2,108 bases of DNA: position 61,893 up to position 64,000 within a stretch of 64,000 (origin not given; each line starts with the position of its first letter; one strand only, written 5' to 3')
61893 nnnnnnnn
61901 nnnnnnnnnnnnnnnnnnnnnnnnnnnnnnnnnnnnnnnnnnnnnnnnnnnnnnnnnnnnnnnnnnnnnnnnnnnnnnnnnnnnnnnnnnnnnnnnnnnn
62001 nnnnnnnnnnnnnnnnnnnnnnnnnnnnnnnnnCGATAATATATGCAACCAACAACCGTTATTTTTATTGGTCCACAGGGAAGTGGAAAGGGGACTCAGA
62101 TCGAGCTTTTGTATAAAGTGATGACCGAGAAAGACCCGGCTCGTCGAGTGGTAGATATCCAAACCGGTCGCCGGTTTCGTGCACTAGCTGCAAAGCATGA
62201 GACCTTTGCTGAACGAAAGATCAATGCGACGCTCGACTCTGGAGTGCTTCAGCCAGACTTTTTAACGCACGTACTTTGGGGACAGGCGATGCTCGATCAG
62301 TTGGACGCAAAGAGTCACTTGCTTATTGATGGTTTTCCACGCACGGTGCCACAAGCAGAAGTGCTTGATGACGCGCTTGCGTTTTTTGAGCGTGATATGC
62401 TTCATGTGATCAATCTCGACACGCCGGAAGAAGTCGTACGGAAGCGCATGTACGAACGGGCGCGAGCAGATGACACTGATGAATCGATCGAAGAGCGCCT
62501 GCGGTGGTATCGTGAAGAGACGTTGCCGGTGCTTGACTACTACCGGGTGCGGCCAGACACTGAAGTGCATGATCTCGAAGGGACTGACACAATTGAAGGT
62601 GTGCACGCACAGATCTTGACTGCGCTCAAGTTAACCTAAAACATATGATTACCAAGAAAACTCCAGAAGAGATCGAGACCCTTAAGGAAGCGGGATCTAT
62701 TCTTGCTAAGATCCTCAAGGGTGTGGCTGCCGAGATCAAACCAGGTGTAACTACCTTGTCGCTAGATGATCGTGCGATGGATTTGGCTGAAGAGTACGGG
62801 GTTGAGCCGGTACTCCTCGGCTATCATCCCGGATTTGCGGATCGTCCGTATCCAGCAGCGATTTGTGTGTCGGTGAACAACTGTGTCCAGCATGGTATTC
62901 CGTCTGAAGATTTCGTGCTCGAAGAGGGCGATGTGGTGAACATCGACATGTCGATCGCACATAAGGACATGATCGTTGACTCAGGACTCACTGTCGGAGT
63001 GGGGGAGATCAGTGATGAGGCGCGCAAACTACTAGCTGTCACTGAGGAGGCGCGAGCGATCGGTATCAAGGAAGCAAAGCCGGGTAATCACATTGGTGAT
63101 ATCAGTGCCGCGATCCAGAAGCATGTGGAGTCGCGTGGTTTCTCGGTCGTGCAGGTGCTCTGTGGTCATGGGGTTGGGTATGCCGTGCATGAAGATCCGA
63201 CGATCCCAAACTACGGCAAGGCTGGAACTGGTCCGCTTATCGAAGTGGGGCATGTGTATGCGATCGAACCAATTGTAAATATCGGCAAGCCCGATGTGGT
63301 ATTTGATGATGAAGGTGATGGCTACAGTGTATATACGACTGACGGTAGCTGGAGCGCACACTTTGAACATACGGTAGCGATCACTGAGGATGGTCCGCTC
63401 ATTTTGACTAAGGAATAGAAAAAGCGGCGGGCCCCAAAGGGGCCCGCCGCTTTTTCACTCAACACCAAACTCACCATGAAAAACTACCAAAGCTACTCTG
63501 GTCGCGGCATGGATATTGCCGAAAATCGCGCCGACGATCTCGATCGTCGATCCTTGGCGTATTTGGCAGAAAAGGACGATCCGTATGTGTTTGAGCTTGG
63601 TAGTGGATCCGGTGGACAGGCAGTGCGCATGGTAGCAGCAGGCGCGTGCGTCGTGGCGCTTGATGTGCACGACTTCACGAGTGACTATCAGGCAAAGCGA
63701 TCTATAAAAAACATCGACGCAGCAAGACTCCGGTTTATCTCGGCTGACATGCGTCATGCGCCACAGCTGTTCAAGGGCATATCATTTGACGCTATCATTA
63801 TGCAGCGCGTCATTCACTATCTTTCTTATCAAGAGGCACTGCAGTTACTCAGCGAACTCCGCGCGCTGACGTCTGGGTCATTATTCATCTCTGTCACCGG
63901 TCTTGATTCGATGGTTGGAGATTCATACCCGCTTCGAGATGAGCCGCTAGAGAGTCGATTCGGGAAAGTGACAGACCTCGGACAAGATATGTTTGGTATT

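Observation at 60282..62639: Tandem adenylate-kinase paralogs (one lacking the DGFPR motif) next to an archaeal-type CMP-kinase-like gene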

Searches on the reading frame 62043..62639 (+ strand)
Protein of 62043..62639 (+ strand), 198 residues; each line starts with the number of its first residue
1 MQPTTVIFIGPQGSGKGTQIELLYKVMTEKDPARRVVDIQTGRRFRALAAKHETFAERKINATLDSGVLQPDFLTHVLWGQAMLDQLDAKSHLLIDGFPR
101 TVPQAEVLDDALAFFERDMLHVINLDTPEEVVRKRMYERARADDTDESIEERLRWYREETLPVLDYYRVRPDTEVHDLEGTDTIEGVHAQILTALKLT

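Call 3: search_protein_families(library=pfam, proteins=[window:62043-62639:+], max_evalue=0.01)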
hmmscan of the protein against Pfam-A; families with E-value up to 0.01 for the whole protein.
window:62043-62639:+ (198 aa): 5 families
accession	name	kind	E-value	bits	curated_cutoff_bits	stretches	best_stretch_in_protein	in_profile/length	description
PF00406.28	ADK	-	4.8e-28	98.6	26.8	1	9-169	2-148/151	Adenylate kinase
PF13207.12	AAA_17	-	3.3e-15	57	27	1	10-150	2-136/136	AAA domain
PF13238.12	AAA_18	-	8.8e-05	23.4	29.4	1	6-149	1-122/128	AAA domain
PF02223.23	Thymidylate_kin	-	0.00039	20.6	27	0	10-59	3-56/185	Thymidylate kinase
PF13671.12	AAA_33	-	0.0014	19.4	27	0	6-155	2-135/143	AAA domain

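Call 4: search_protein_families(library=ncbifam, proteins=[window:62043-62639:+], max_evalue=0.01)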
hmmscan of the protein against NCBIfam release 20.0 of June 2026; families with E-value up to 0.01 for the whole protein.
window:62043-62639:+ (198 aa): 23 families
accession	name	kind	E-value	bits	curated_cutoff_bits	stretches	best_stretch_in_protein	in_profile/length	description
NF002700.0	PRK02496.1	equivalog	3.6e-38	131.1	262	1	5-195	3-182/184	adenylate kinase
NF001381.0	PRK00279.1-3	equivalog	1.7e-37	129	187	1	6-196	3-186/188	adenylate kinase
TIGR01351.1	adk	subfamily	1.2e-33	116.5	168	2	6-139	2-127/212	adenylate kinase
NF001380.0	PRK00279.1-2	equivalog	5.3e-30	104.4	251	2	6-139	3-127/216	adenylate kinase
NF011100.0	PRK14527.1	equivalog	9.6e-29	100.4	154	1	3-195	6-190/191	adenylate kinase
NF011101.0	PRK14528.1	equivalog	1.4e-27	96.6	195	1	5-194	3-185/187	adenylate kinase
NF011105.0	PRK14532.1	equivalog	3.7e-27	95.1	162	1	6-196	3-186/189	adenylate kinase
NF011104.0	PRK14531.1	equivalog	8.4e-26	90.8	160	1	6-195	5-182/183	adenylate kinase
NF001385.0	PRK00279.2-3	equivalog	1.2e-24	87.1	315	2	3-139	4-130/213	adenylate kinase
NF010381.0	PRK13808.1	equivalog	1.6e-23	83.7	426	1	6-193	3-189/335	adenylate kinase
NF001379.0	PRK00279.1-1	equivalog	1.9e-22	79.7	268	2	6-139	3-123/216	adenylate kinase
NF001386.0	PRK00279.2-4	equivalog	1.3e-21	77.2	256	2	6-139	5-130/220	adenylate kinase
TIGR01359.1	UMP_CMP_kin_fam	subfamily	1.4e-21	77.2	207.6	1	7-194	3-183/185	UMP-CMP kinase family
TIGR01360.1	aden_kin_iso1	equivalog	7.4e-20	71.4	284.1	1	6-195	5-185/188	adenylate kinase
NF001382.0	PRK00279.1-4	equivalog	1.7e-17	63.7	334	2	7-136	4-125/212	adenylate kinase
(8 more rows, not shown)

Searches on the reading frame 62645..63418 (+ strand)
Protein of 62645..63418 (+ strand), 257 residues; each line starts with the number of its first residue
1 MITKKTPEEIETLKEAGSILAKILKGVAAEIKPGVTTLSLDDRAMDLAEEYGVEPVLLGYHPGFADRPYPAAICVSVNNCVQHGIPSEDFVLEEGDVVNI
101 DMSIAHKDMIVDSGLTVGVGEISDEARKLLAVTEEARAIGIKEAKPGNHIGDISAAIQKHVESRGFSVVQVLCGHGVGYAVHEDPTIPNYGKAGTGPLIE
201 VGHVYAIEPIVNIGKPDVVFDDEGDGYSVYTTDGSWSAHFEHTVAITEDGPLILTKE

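Call 3: search_protein_families(library=pfam, proteins=[window:62645-63418:+], max_evalue=0.01)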
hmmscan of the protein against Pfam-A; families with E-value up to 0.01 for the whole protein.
window:62645-63418:+ (257 aa): 1 family
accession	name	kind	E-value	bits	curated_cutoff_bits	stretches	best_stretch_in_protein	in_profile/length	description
PF00557.29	Peptidase_M24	-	6.5e-43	147.4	23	1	12-248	2-208/208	Metallopeptidase family M24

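Call 4: search_protein_families(library=ncbifam, proteins=[window:62645-63418:+], max_evalue=0.01)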
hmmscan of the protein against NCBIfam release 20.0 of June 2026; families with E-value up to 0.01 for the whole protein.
window:62645-63418:+ (257 aa): 9 families
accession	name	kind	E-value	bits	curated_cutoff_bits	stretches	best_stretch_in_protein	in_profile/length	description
TIGR00500.1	met_pdase_I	equivalog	3.9e-77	259.1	171.35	1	5-256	4-246/247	type I methionyl aminopeptidase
NF009533.0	PRK12897.1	equivalog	5.5e-62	209.4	488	1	1-256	1-247/248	type I methionyl aminopeptidase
NF005583.0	PRK07281.1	equivalog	1.1e-56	192.3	445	2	109-256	133-279/286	methionyl aminopeptidase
NF008970.0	PRK12318.1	equivalog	1.2e-49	169.2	267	1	3-256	42-288/291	methionyl aminopeptidase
TIGR00501.1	met_pdase_II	equivalog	6.1e-30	104.8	222.65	1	8-228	3-208/295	type II methionyl aminopeptidase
NF040821.1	dipep_PepQ_Arch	equivalog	5.4e-13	48.7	630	1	68-215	175-318/346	Xaa-Pro dipeptidase PepQ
TIGR00495.1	crvDNA_42K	hypoth_equivalog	6.7e-13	48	430.05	1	6-175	16-187/383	ErbB3-binding protein EBP1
NF007310.0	PRK09795.1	equivalog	5.7e-06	25.4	393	1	5-210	128-323/361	aminopeptidase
NF008131.0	PRK10879.1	equivalog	0.00019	20.3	465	1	5-158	174-316/438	Xaa-Pro aminopeptidase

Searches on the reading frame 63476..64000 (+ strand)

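Call 82: search_protein_families(library=pfam, proteins=[window:63476-64000:+], max_evalue=0.001)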
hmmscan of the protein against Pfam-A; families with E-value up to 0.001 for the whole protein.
window:63476-64000:+ (175 aa): 4 families
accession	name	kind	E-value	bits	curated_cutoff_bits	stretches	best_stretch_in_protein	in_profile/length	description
PF13649.12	Methyltransf_25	-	4e-09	37.5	27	1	38-131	1-92/97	Methyltransferase domain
PF08241.18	Methyltransf_11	-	1.2e-07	32.7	21.2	1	40-130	2-86/95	Methyltransferase domain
PF08242.18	Methyltransf_12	-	4.6e-06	27.7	30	1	40-131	2-91/98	Methyltransferase domain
PF13847.12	Methyltransf_31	-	0.00036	20.7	27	1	38-139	7-109/145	Methyltransferase domain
